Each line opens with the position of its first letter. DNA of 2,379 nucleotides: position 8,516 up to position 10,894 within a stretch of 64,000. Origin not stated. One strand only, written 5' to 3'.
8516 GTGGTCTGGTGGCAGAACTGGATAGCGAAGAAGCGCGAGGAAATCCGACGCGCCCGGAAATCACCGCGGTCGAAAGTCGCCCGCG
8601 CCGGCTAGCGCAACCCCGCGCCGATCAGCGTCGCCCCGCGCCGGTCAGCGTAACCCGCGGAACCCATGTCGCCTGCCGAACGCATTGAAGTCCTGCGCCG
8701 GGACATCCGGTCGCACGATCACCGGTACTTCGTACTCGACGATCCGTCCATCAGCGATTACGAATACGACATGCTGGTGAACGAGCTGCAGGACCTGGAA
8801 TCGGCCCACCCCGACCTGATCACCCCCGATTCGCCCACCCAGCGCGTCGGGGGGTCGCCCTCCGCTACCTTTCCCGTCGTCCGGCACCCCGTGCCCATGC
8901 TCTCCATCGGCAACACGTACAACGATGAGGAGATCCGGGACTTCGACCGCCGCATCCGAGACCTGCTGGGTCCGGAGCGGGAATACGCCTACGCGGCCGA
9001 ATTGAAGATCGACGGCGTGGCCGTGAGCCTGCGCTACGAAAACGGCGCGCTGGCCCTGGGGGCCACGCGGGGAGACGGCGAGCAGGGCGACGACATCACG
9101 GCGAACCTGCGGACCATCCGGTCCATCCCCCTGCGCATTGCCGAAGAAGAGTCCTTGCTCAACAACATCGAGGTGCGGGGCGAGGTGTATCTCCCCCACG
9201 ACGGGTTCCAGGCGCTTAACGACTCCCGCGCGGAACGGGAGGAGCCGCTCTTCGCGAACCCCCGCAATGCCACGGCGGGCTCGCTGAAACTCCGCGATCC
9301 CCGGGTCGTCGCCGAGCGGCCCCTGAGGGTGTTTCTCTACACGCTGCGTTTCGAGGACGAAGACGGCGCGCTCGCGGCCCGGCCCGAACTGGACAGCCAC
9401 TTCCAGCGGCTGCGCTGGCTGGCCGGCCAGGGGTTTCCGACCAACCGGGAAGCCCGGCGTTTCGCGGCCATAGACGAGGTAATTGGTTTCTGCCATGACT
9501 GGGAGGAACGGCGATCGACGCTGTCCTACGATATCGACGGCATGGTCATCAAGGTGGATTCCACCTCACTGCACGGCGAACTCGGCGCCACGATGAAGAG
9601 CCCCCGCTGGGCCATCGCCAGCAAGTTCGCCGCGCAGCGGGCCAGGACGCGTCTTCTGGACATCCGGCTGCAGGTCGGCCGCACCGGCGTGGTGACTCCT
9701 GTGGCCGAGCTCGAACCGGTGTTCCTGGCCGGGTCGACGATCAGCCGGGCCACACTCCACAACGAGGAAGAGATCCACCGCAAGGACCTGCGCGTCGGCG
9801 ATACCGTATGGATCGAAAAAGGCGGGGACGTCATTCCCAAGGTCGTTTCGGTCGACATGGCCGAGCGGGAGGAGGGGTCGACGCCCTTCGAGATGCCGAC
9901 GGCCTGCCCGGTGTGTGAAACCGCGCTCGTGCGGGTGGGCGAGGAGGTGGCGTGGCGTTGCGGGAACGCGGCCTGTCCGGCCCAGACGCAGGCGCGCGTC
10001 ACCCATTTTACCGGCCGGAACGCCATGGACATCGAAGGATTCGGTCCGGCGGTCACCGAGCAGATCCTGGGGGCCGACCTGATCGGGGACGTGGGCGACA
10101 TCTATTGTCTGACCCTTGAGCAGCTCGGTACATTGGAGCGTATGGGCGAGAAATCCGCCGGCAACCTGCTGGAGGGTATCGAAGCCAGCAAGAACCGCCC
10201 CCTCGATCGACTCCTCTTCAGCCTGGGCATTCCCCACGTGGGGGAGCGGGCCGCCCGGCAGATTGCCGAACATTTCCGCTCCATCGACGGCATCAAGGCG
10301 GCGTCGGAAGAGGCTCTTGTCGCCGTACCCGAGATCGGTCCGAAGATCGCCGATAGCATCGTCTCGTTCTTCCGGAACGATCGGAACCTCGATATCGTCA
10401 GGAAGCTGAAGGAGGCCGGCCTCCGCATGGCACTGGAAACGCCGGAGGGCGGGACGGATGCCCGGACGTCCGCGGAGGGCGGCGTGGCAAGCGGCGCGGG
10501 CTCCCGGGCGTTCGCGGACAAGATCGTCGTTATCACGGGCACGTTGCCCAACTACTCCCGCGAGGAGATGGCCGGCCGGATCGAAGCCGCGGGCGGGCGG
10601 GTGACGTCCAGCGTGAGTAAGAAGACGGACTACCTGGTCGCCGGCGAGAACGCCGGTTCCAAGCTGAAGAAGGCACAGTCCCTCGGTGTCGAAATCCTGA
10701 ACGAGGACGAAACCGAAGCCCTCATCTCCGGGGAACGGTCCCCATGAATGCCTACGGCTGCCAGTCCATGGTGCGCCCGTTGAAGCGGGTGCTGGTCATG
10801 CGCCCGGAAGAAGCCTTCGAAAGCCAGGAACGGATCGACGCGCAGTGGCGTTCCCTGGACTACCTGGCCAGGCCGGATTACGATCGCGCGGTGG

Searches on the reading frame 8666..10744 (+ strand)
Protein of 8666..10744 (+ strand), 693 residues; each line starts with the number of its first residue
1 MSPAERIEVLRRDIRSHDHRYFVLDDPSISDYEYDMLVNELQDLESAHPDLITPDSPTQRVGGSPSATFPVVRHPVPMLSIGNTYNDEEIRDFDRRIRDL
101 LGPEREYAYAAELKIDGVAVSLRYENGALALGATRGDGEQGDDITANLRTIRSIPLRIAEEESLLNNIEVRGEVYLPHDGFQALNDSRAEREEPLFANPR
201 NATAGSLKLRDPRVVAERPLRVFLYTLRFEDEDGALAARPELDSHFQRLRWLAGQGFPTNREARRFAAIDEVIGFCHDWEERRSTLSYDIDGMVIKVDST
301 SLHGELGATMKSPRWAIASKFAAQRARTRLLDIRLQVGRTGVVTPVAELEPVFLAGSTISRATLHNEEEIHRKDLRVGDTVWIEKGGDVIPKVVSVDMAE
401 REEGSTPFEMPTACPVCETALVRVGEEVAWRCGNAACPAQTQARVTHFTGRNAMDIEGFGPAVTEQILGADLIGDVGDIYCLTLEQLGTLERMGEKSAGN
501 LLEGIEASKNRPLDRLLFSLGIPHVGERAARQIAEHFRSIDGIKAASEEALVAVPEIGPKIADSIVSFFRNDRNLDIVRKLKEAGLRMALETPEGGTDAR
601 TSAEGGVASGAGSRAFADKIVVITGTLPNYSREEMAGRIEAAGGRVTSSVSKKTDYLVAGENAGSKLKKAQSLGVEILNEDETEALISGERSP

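Call 14: search_protein_families(library=ncbifam, proteins=[window:8666-10744:+], max_evalue=0.00001)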
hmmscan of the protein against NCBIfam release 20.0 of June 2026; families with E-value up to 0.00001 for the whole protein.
window:8666-10744:+ (693 aa): 8 families
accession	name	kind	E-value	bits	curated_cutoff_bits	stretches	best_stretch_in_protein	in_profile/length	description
NF005932.1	PRK07956.1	equivalog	4.3e-258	858.2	369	1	5-686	1-663/664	NAD-dependent DNA ligase LigA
TIGR00575.1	dnlj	equivalog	5.6e-247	821.3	444.45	1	10-682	1-651/652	NAD-dependent DNA ligase LigA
NF010931.0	PRK14351.1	equivalog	4.2e-194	646.9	1051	1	5-689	34-684/692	NAD-dependent DNA ligase LigA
NF010930.0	PRK14350.1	equivalog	1.9e-115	386.7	652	1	6-681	8-659/669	NAD-dependent DNA ligase LigA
NF005987.0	PRK08097.1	equivalog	6.3e-51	173.5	498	1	5-585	32-556/562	NAD-dependent DNA ligase LigB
NF004844.0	PRK06195.1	equivalog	3.1e-10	40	373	1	610-670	215-275/309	DNA polymerase III subunit epsilon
NF047932.1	antiphage_GapS2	exception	9.5e-07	29.2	330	1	620-678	126-187/189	anti-phage protein GapS2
NF010337.0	PRK13766.1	equivalog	1.3e-06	26.9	610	1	521-570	727-776/781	Hef nuclease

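Call 15: find_related_loci(query=window:8666-10744:+, collection=genome_contigs, flank=1000)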
Query window:8666-10744:+ (693 aa) in genome_contigs; peptide patterns used: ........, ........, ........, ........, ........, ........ (x = any residue, [..] = any of these).
599 stretches matched a pattern (row limit reached: there are more); 578 encode a relative of the query (tblastn E <= 1e-3); the best 80 are kept; 80 distinct loci.
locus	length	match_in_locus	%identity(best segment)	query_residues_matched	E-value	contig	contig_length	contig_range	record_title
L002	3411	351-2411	90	1-693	0e+0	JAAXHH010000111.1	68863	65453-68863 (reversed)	MAG: Candidatus Latescibacterota bacterium isolate Plut_88884 unfiltered_Plut_88884_genomic_contig_443852, whole genome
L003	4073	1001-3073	90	1-693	0e+0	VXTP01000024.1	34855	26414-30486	MAG: Gemmatimonadetes bacterium isolate SB0665_bin_8 NODE_677_length_34855_cov_13.863477, whole genome shotgun sequence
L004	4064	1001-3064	83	1-692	0e+0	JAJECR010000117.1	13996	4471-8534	MAG: Candidatus Latescibacterota bacterium isolate jk18xAbins.29 k141_1114932, whole genome shotgun sequence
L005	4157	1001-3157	81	1-693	0e+0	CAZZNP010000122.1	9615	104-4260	MAG TPA_asm: uncultured Gemmatimonadota bacterium isolate SRP109090_co2_50 genome assembly, contig: NODE_10836_length_96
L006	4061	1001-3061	83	1-692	0e+0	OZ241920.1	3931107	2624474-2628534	MAG: bacterium isolate c159a2c7-7ae9-43f8-b1c6-a8821b09048b genome assembly, chromosome: 1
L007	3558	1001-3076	82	1-692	0e+0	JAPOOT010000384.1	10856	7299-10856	MAG: Gemmatimonadetes bacterium isolate APA_bin_41 c_000000010909, whole genome shotgun sequence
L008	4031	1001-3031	80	1-691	0e+0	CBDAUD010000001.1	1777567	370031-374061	MAG: bacterium isolate 878a0cea-2b96-4014-b147-88fee9e3d867 genome assembly, contig: contig_1, whole genome shotgun sequ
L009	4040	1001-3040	85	1-692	0e+0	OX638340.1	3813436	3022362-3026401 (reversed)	MAG: uncultured Gemmatimonadota bacterium isolate 6ed59a95-0d5b-4630-9937-108f2708d2fb genome assembly, chromosome: 1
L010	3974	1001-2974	53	7-682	0e+0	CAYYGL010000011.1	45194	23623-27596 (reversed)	MAG TPA_asm: uncultured Calditrichaceae bacterium isolate SRP163575_co1_571 genome assembly, contig: NODE_1489_length_45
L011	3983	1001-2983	52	7-688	0e+0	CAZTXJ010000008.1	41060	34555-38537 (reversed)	MAG TPA_asm: uncultured Calditrichaceae bacterium isolate binchicken_co163_344 genome assembly, contig: NODE_1233_length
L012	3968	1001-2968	52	5-681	0e+0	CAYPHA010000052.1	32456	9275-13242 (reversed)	MAG TPA_asm: uncultured Calditrichota bacterium isolate SRP332253_co2_262 genome assembly, contig: NODE_1200_length_3245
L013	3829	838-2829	50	1-687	0e+0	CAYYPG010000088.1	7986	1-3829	MAG TPA_asm: uncultured bacterium isolate binchicken_co40_72 genome assembly, contig: NODE_3905_length_7986_cov_28.98209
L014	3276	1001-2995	51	2-687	0e+0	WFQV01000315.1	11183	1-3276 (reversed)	MAG: Melioribacteraceae bacterium isolate S014_15 k151_276508, whole genome shotgun sequence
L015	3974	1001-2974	51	7-690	0e+0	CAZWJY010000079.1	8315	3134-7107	MAG TPA_asm: uncultured bacterium isolate binchicken_co349_111 genome assembly, contig: NODE_3281_length_8315_cov_23.223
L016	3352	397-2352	50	7-687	0e+0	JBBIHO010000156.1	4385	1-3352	MAG: candidate division WOR-3 bacterium isolate SIS170217_bin_116 NODE_5589_length_4385_cov_3.584988, whole genome shotg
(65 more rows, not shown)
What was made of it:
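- The nearest LigA relatives are MAGs that I take to be from coral and sponges, judging by isolate names (call 15).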

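Call 48: find_encoding_contigs(protein=window:8666-10744:+, flank=2000, max_places=3)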
Protein window:8666-10744:+ (693 aa): 3 contigs read that carry it; 2 places shown.
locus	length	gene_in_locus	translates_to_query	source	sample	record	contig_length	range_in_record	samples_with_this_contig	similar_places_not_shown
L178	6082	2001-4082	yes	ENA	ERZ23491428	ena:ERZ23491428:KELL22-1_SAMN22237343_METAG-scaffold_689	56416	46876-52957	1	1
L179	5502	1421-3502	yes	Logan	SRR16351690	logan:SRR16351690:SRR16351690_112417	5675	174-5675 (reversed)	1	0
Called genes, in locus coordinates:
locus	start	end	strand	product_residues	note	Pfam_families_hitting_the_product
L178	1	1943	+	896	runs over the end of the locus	PF21760:SecD_1st, PF22599:SecDF_P1_head, PF00873:ACR_tran (weak), PF02355:SecD_SecF_C, PF03176:MMPL, PF07549:Sec_GG (weak), PF02355:SecD_SecF_C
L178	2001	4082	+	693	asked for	PF22745:Nlig-Ia, PF01653:DNA_ligase_aden, PF03120:OB_DNA_ligase, PF03119:DNA_ligase_ZBD, PF12826:HHH_2, PF14520:HHH_5, PF00633:HHH (weak), PF00533:BRCT, +1 more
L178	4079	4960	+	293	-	PF19420:DDAH_eukar, PF02274:ADI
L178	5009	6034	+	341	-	PF01408:GFO_IDH_MocA, PF02894:GFO_IDH_MocA_C, PF22725:GFO_IDH_MocA_C3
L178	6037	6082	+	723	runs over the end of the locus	PF03190:Thioredox_DsbH, PF13899:Thioredoxin_7, PF03663:Glyco_hydro_76 (weak)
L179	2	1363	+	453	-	?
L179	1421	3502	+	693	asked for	PF22745:Nlig-Ia, PF01653:DNA_ligase_aden, PF03120:OB_DNA_ligase, PF03119:DNA_ligase_ZBD, PF12826:HHH_2, PF14520:HHH_5, PF00633:HHH (weak), PF00533:BRCT, +1 more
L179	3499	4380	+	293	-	PF19420:DDAH_eukar, PF02274:ADI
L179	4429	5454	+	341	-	PF01408:GFO_IDH_MocA, PF02894:GFO_IDH_MocA_C, PF22725:GFO_IDH_MocA_C3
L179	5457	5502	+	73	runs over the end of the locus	?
